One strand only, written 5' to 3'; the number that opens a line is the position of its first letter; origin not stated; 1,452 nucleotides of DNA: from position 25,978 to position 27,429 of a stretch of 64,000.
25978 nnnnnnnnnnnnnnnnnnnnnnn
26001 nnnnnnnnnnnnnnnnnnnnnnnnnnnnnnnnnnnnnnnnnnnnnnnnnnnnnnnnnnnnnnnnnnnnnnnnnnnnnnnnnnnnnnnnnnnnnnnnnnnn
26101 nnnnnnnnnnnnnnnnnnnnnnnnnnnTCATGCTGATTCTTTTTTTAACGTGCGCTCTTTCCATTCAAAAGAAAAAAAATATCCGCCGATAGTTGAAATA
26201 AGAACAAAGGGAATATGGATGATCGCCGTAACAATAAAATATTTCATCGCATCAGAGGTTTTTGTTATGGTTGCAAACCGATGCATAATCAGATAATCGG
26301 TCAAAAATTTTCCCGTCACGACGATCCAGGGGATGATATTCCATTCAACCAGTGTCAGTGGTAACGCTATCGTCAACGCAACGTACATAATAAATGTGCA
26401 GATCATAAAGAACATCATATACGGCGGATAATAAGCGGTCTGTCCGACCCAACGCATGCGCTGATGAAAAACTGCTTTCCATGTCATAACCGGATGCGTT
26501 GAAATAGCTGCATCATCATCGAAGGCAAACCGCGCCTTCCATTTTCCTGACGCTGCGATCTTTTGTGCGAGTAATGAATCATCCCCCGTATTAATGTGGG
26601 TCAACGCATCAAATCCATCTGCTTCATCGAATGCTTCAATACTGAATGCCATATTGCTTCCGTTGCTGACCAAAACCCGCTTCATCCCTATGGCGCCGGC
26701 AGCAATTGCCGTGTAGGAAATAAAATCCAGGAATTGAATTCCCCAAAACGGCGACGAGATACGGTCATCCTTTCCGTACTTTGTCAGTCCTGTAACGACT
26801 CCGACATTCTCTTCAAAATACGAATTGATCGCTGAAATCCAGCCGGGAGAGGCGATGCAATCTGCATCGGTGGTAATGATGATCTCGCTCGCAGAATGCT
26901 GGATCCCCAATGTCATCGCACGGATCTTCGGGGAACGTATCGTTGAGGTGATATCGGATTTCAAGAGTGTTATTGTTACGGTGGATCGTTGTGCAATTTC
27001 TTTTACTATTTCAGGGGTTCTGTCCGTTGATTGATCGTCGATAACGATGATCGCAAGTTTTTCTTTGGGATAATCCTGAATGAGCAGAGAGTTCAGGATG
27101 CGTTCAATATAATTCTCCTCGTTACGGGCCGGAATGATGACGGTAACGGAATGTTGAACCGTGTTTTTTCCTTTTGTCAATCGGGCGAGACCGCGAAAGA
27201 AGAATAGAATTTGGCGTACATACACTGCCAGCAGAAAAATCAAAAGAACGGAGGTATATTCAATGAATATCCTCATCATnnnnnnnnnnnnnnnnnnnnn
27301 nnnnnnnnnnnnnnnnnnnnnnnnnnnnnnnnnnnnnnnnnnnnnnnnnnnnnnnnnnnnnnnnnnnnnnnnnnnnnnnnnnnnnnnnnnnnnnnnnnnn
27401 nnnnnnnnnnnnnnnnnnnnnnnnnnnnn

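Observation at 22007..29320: NodB/NodC-like deacetylase-synthase pair in a membrane glycoconjugate operon with a flippase-like protein, two further glycosyltransferases, a PHP phosphoesterase, a small barrel and an M50 protease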

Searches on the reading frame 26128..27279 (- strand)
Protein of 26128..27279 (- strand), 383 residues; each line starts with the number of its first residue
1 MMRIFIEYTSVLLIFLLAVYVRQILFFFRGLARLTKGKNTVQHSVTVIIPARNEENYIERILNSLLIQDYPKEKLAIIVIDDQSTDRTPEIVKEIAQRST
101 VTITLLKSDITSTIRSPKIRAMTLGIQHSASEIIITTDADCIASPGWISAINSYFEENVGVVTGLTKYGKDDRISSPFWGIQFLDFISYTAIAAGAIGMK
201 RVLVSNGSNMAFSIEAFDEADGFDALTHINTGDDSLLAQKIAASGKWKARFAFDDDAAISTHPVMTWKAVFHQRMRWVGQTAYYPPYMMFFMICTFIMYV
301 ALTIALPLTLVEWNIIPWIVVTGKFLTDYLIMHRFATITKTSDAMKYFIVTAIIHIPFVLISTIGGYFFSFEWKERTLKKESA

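Call 4: search_protein_families(library=pfam, proteins=[window:26128-27279:-], max_evalue=0.01)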
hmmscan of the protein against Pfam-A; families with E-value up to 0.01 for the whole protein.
window:26128-27279:- (383 aa): 6 families
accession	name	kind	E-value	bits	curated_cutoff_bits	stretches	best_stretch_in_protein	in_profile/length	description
PF00535.33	Glycos_transf_2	-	5.7e-25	88.6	23.3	1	46-172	1-121/168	Glycosyl transferase family 2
PF13641.12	Glyco_tranf_2_3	-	8.3e-23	82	27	1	44-279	2-229/230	Glycosyltransferase like family 2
PF13506.12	Glyco_transf_21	-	1.1e-14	54.8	21.7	1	113-277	13-172/174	Glycosyl transferase family 21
PF13632.12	Glyco_trans_2_3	-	1.7e-10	41.5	27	1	133-315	1-185/198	Glycosyl transferase family group 2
PF10111.15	Glyco_tranf_2_2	-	7.9e-09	35.8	27.3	1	46-153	1-104/276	Glycosyltransferase like family 2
PF13704.12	Glyco_tranf_2_4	-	0.0026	18.7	27.5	1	52-140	1-81/98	Glycosyl transferase family 2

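Call 5: search_protein_families(library=ncbifam, proteins=[window:26128-27279:-], max_evalue=0.01)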
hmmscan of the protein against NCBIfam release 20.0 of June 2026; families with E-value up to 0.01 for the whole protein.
window:26128-27279:- (383 aa): 23 families
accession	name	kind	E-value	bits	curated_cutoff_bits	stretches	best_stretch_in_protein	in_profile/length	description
TIGR03469.1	HpnB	hypoth_equivalog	7.9e-20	71.2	379.25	1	40-308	41-312/386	hopene-associated glycosyltransferase HpnB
TIGR03965.1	mycofact_glyco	equivalog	1.1e-18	67.4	280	1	30-164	61-189/467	mycofactocin biosynthesis glycosyltransferase MftF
TIGR03472.1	HpnI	equivalog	5.4e-16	58.4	310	1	35-339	33-328/373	bacteriohopanetetrol glucosamine biosynthesis glycosyltransferase HpnI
TIGR03937.1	PgaC_IcaA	equivalog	6.9e-14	51.6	422.3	1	34-360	36-349/407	poly-beta-1,6-N-acetyl-D-glucosamine synthase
NF041875.1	EPS_EpsD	equivalog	1.3e-12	47.8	370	1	45-259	1-204/325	exopolysaccharide biosynthesis glycosyltransferase EpsD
TIGR04283.1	glyco_like_mftF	equivalog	3.8e-11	43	182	1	46-164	2-105/221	TIGR04283 family arsenosugar biosynthesis glycosyltransferase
TIGR03111.1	glyc2_xrt_Gpos1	hypoth_equivalog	4e-11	42.4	363.95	1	35-162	40-165/439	TIGR03111 family XrtG-associated glycosyltransferase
NF045692.1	OglycostaseCruG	equivalog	1.1e-10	41.1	600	1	41-166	39-164/386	2'-O-glycosyltransferase CruG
NF038299.1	EPS_HpsN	equivalog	6.7e-10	38.4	425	1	44-166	2-119/317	hormogonium polysaccharide biosynthesis glycosyltransferase HpsN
NF041394.1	GtaseAglG_Halo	equivalog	2.9e-09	36.6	440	1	45-269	3-222/304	glucosyl-dolichyl phosphate glucuronosyltransferase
NF038302.1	EPS_HpsE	equivalog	8.9e-09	34.7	300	1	45-157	3-113/307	hormogonium polysaccharide biosynthesis glycosyltransferase HpsE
NF047588.1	GlcsyltransPgfSStrep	equivalog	1.4e-08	34.4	500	1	45-175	3-130/308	glycosyltransferase PgfS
NF053846.1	glyco_with_XrtP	equivalog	5.4e-08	31.9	520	1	5-100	4-95/440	XrtP-associated glycosyltransferase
TIGR04242.1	nodulat_NodC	equivalog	6.3e-08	32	550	1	38-164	43-166/395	chitooligosaccharide synthase NodC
NF010496.0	PRK13915.1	equivalog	1e-07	31.4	262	1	32-142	22-128/307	glucosyl-3-phosphoglycerate synthase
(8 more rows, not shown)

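Call 9: find_encoding_contigs(protein=window:26128-27279:-, flank=10000, max_places=6)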
Protein window:26128-27279:- (383 aa): 20 contigs read that carry it; 2 places shown.
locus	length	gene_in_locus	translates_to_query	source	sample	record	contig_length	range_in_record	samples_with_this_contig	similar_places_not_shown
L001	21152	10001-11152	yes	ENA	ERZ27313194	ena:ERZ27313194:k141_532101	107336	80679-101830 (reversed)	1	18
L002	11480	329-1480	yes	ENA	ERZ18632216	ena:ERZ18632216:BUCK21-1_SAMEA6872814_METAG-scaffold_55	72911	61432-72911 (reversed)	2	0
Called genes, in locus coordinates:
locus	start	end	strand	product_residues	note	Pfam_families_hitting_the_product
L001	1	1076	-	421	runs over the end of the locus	PF05362:Lon_C (faint), PF13541:ChlI, PF00493:MCM (faint), PF01078:Mg_chelatase, PF05496:RuvB_N (faint), PF07728:AAA_5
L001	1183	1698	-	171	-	PF13534:Fer4_17 (faint), PF13237:Fer4_10, PF00037:Fer4 (weak), PF12838:Fer4_7, PF13183:Fer4_8 (weak), PF13187:Fer4_9, PF12837:Fer4_6 (weak), PF00037:Fer4, +3 more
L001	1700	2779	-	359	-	PF00146:NADHdh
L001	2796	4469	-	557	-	PF00111:Fer2, PF13510:Fer2_4, PF10588:NADH-G_4Fe-4S_3, PF22117:Fer4_Nqo3, PF04879:Molybdop_Fe4S4, PF22151:Fer4_NDSU1, PF00384:Molybdopterin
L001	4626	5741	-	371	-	PF05222:AlaDh_PNT_N, PF07992:Pyr_redox_2 (weak), PF01262:AlaDh_PNT_C, PF01488:Shikimate_DH (weak), PF02826:2-Hacid_dh_C, PF00070:Pyr_redox (weak)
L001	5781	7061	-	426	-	PF00675:Peptidase_M16, PF05193:Peptidase_M16_C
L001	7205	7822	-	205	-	PF00485:PRK, PF01121:CoaE (weak), PF06414:Zeta_toxin (weak), PF13238:AAA_18 (weak), PF13207:AAA_17 (weak)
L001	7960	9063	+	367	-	PF13506:Glyco_transf_21, PF00535:Glycos_transf_2, PF10111:Glyco_tranf_2_2, PF13641:Glyco_tranf_2_3, PF13632:Glyco_trans_2_3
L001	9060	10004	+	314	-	PF03706:LPG_synthase_TM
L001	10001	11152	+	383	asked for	PF13506:Glyco_transf_21, PF00535:Glycos_transf_2, PF10111:Glyco_tranf_2_2, PF13641:Glyco_tranf_2_3, PF13632:Glyco_trans_2_3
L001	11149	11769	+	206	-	PF01522:Polysacc_deac_1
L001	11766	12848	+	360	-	PF13528:Glyco_trans_1_3, PF04101:Glyco_tran_28_C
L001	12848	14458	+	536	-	-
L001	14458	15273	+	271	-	-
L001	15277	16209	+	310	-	PF02163:Peptidase_M50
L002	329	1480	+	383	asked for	PF13506:Glyco_transf_21, PF00535:Glycos_transf_2, PF10111:Glyco_tranf_2_2, PF13641:Glyco_tranf_2_3, PF13632:Glyco_trans_2_3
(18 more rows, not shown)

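Call 11: find_homologous_proteins(query=window:26128-27279:-, max_evalue=1e-10)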
Query window:26128-27279:- (383 aa): 1064 proteins with E <= 1e-10 among 7475 candidates; the best 120 are listed.
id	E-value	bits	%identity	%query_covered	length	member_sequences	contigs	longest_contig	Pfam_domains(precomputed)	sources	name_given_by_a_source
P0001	3.4e-250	847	99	100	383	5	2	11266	PF13632.13,PF10111.15,PF13506.14,PF13641.13,PF00535.33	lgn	-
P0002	6.8e-210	715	83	100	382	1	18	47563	PF13632.13,PF10111.15,PF13506.14,PF13641.13,PF00535.33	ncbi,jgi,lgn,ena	jgi:glycosyltransferase involved in cell wall biosynthesis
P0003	6.6e-186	636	72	98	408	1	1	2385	PF13632.13,PF10111.15,PF13506.14,PF13641.13,PF00535.33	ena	-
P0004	3.7e-185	633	73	100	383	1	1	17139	PF13632.13,PF10111.15,PF13506.14,PF13641.13,PF00535.33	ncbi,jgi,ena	ncbi:MAG: glycosyltransferase [Bacteroidota bacterium]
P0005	8.4e-185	632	73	99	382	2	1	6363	PF13632.13,PF10111.15,PF13506.14,PF13641.13,PF00535.33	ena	-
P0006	1.6e-181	621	71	100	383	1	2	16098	PF13632.13,PF10111.15,PF13506.14,PF13641.13,PF00535.33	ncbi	-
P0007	1.6e-180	618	72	99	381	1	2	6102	PF13632.13,PF10111.15,PF13506.14,PF13641.13,PF00535.33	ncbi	-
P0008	3.8e-180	617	72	99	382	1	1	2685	PF13632.13,PF10111.15,PF13506.14,PF13641.13,PF00535.33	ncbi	-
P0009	1.2e-178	612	72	100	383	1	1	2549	PF13632.13,PF10111.15,PF13506.14,PF13641.13,PF00535.33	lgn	-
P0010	6.9e-178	609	69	99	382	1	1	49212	PF13632.13,PF10111.15,PF13506.14,PF13641.13,PF00535.33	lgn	-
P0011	1.7e-177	608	69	100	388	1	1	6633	PF13632.13,PF10111.15,PF13506.14,PF13641.13,PF00535.33,PF13704.14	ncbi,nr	ncbi:MAG: glycosyltransferase, partial [Bacteroidota bacterium]|nr:glycosyltransferase [Bacteroidota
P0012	9.3e-177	606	70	99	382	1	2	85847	PF13632.13,PF10111.15,PF13506.14,PF13641.13,PF00535.33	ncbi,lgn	-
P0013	1.4e-176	605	70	100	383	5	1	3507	PF13632.13,PF10111.15,PF13506.14,PF13641.13,PF00535.33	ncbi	-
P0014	1.9e-176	605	68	100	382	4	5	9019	PF13632.13,PF10111.15,PF13506.14,PF13641.13,PF00535.33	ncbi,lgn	-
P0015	1.1e-175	602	72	100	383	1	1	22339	PF13632.13,PF10111.15,PF13506.14,PF13641.13,PF00535.33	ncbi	ncbi:MAG: glycosyltransferase [Bacteroidota bacterium]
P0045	9.6e-142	490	57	100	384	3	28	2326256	PF13632.13,PF10111.15,PF13506.14,PF13641.13,PF00535.33,PF13704.14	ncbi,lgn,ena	-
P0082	2.7e-104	367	48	95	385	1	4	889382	PF13632.13,PF10111.15,PF13506.14,PF13641.13,PF00535.33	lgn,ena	-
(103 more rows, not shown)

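Call 13: find_related_loci(query=A1, collection=genome_contigs, flank=10000)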
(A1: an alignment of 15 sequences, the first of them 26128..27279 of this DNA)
Query A1 (383 aa) in genome_contigs; peptide patterns used: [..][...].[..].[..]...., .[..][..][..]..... (x = any residue, [..] = any of these).
600 stretches matched a pattern (row limit reached: there are more); 494 encode a relative of the query (tblastn E <= 1e-3); the best 80 are kept; 80 distinct loci.
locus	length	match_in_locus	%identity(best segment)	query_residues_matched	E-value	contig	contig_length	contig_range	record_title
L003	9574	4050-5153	46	13-380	9e-109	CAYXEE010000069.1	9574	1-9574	MAG TPA_asm: uncultured Chitinophagaceae bacterium isolate SRP257756_co1_98 genome assembly, contig: NODE_6532_length_95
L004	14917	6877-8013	45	5-382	8e-111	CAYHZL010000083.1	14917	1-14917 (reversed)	MAG TPA_asm: uncultured Chitinophagaceae bacterium isolate ERP119705_co16_460 genome assembly, contig: NODE_3168_length_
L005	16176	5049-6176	42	5-381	2e-101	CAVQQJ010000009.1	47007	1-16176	MAG: uncultured Bacteroidetes bacterium isolate MFD01476.bin.2.182 genome assembly, contig: contig_55283, whole genome s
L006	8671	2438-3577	41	2-380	2e-96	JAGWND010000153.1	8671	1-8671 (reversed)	MAG: Bacteroidota bacterium isolate REEB223 contig-150_12830, whole genome shotgun sequence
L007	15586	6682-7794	40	9-379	3e-88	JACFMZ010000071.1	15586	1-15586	MAG: Bacteroidetes bacterium isolate BROCD011 NODE_2589_length_15586_cov_5.334170, whole genome shotgun sequence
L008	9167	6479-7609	35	9-380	4e-69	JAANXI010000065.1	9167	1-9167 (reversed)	MAG: Candidatus Neomarinimicrobiota bacterium isolate SuakinDeep_MAGBODY_4 MAGBODY4_65, whole genome shotgun sequence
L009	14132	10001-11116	36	10-377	2e-66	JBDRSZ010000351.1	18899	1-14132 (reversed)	MAG: bacterium isolate MEGAHIT-group-3.41 k141_417540, whole genome shotgun sequence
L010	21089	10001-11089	35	13-374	8e-65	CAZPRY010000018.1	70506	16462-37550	MAG TPA_asm: uncultured bacterium isolate SRP178699_co1_642 genome assembly, contig: NODE_286_length_70506_cov_10.653234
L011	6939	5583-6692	33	10-380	6e-64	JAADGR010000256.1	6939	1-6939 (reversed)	MAG: Calditrichota bacterium isolate M_MetaBat.126 contig-127_19414, whole genome shotgun sequence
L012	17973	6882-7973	37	14-376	1e-74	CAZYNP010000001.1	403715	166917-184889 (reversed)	MAG TPA_asm: uncultured Cytophagia bacterium isolate binchicken_co274_472 genome assembly, contig: NODE_19_length_403715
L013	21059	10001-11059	31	29-380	4e-58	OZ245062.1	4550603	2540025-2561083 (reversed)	MAG: Melioribacteraceae bacterium isolate c54bc8d3-2faf-4eab-afa4-792aa76a6a04 genome assembly, chromosome: 1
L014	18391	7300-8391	32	16-380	7e-61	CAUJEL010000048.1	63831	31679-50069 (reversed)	MAG: candidate division KSB1 bacterium isolate KLAP87 genome assembly, contig: KLAP87_75395, whole genome shotgun sequen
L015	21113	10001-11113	32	11-376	4e-54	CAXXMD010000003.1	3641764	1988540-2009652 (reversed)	MAG: bacterium isolate 34b47f7c-149a-4d63-8646-7cec6dbf5787 genome assembly, contig: contig_3, whole genome shotgun sequ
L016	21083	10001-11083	31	13-380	9e-53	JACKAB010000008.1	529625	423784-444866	MAG: Ignavibacteriales bacterium isolate HK-STAS-BACT-79 HK-STAS-BACT-79_8, whole genome shotgun sequence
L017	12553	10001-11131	32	4-380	4e-55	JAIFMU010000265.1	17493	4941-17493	MAG: bacterium isolate bin_47 scaffold_10579, whole genome shotgun sequence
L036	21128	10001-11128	29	8-379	4e-47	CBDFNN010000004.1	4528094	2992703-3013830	MAG: Rhodothermales bacterium isolate d24ba004-d536-4b1d-8ed9-7a3051bb7843 genome assembly, contig: contig_4, whole geno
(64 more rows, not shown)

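Call 22: search_solved_structures(query=A1, max_evalue=0.001, show_alignments=2)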
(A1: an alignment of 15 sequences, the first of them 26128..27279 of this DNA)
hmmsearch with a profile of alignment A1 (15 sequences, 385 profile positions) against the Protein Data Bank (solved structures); distinct sequences matched with E-value up to 0.001: 34.
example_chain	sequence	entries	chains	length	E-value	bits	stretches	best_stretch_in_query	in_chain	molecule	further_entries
6yv7_A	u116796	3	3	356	4.8e-21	78.6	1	40-164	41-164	Glycosyl transferase, family 2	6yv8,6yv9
6yv7_B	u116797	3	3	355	4.8e-21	78.6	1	40-164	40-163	Glycosyl transferase, family 2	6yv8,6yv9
6p61_A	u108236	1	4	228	3.5e-18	69.2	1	38-153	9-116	Glycosyltransferase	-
2z87_A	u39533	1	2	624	3.8e-14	55.9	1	21-110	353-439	Chondroitin synthase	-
2z86_A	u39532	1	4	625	3.8e-14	55.9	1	21-110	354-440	Chondroitin synthase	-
5tze_C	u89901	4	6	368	6.7e-14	55.1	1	44-148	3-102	Glycosyl transferase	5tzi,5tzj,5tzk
5tz8_A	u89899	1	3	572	1.3e-13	54.2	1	44-148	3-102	Glycosyl transferase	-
8vh7_A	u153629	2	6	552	7.2e-13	51.7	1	35-153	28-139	Heparosan synthase B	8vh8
8viw_A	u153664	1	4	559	7.5e-13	51.7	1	35-153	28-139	Heparosan synthase B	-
26qs_A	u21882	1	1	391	3.1e-11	46.4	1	39-335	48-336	Ceramide glucosyltransferase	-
26qf_A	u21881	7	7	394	3.2e-11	46.3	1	39-335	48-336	Ceramide glucosyltransferase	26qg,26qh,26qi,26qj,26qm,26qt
5mlz_A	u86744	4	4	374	1.2e-10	44.5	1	40-158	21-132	Dolichol monophosphate mannose synthase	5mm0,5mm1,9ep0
5hea_A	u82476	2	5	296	1.2e-09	41.1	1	44-162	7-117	Putative glycosyltransferase (GalT1)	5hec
3bcv_A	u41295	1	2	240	1.7e-09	40.6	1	42-150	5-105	Putative glycosyltransferase protein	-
9omh_A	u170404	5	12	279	2.9e-09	39.9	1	42-168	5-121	Glycosyltransferase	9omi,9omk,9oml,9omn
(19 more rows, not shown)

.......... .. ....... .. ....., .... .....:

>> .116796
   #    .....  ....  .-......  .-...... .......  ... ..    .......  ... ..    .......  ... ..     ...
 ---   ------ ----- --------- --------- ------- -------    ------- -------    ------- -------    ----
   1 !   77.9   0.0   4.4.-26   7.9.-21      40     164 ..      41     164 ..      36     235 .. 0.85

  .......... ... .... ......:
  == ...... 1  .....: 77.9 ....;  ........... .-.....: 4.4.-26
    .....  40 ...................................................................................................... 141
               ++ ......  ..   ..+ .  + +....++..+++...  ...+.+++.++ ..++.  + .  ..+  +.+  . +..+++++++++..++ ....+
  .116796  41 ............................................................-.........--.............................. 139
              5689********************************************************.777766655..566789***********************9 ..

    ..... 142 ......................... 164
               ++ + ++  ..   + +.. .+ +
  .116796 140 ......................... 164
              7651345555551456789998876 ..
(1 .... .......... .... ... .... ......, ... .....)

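Call 30: find_encoding_contigs(protein=P0082, flank=10000, max_places=2)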
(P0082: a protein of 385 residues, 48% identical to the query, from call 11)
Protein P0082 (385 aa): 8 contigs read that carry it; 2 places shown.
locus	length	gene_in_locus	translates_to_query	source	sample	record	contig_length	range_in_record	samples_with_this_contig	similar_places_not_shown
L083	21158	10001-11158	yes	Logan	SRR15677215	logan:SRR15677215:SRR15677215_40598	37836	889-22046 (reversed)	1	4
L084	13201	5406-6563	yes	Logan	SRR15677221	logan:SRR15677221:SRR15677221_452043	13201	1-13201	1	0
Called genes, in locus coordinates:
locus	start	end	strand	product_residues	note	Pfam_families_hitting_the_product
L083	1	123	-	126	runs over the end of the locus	-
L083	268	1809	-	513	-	PF05362:Lon_C (faint), PF13541:ChlI, PF05496:RuvB_N (faint), PF00493:MCM (faint), PF01078:Mg_chelatase, PF07728:AAA_5, PF13335:Mg_chelatase_C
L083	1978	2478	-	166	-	PF13183:Fer4_8 (faint), PF25160:LdpA_Fe-S-bd (faint), PF14697:Fer4_21 (faint), PF12797:Fer4_2 (faint), PF13237:Fer4_10, PF12838:Fer4_7, PF13187:Fer4_9, PF00037:Fer4 (weak), +2 more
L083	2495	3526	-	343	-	PF00146:NADHdh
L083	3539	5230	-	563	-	PF00111:Fer2, PF13510:Fer2_4, PF10588:NADH-G_4Fe-4S_3, PF22117:Fer4_Nqo3, PF04879:Molybdop_Fe4S4, PF22151:Fer4_NDSU1, PF00384:Molybdopterin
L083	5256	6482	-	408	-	PF00155:Aminotran_1_2, PF01041:DegT_DnrJ_EryC1 (weak), PF01053:Cys_Met_Meta_PP (weak)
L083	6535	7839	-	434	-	PF00675:Peptidase_M16, PF05193:Peptidase_M16_C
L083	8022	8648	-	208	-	PF00485:PRK, PF13238:AAA_18 (faint), PF13207:AAA_17 (faint)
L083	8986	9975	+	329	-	PF00535:Glycos_transf_2, PF10111:Glyco_tranf_2_2 (weak), PF13506:Glyco_transf_21, PF13641:Glyco_tranf_2_3, PF13632:Glyco_trans_2_3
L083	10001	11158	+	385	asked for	PF13506:Glyco_transf_21, PF00535:Glycos_transf_2, PF10111:Glyco_tranf_2_2 (faint), PF13641:Glyco_tranf_2_3, PF13632:Glyco_trans_2_3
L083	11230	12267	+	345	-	PF04055:Radical_SAM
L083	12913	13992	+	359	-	PF04101:Glyco_tran_28_C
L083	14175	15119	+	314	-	PF03706:LPG_synthase_TM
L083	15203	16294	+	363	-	PF13506:Glyco_transf_21, PF00535:Glycos_transf_2, PF13641:Glyco_tranf_2_3, PF13632:Glyco_trans_2_3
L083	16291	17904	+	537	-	-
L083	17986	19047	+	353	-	PF02163:Peptidase_M50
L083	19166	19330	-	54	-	-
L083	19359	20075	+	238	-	-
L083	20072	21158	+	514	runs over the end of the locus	PF15902:Sortilin-Vps10 (faint), PF02012:BNR (faint), PF21471:Reelin_subrepeat-B (faint)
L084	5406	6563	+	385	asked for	PF13506:Glyco_transf_21, PF00535:Glycos_transf_2, PF10111:Glyco_tranf_2_2 (faint), PF13641:Glyco_tranf_2_3, PF13632:Glyco_trans_2_3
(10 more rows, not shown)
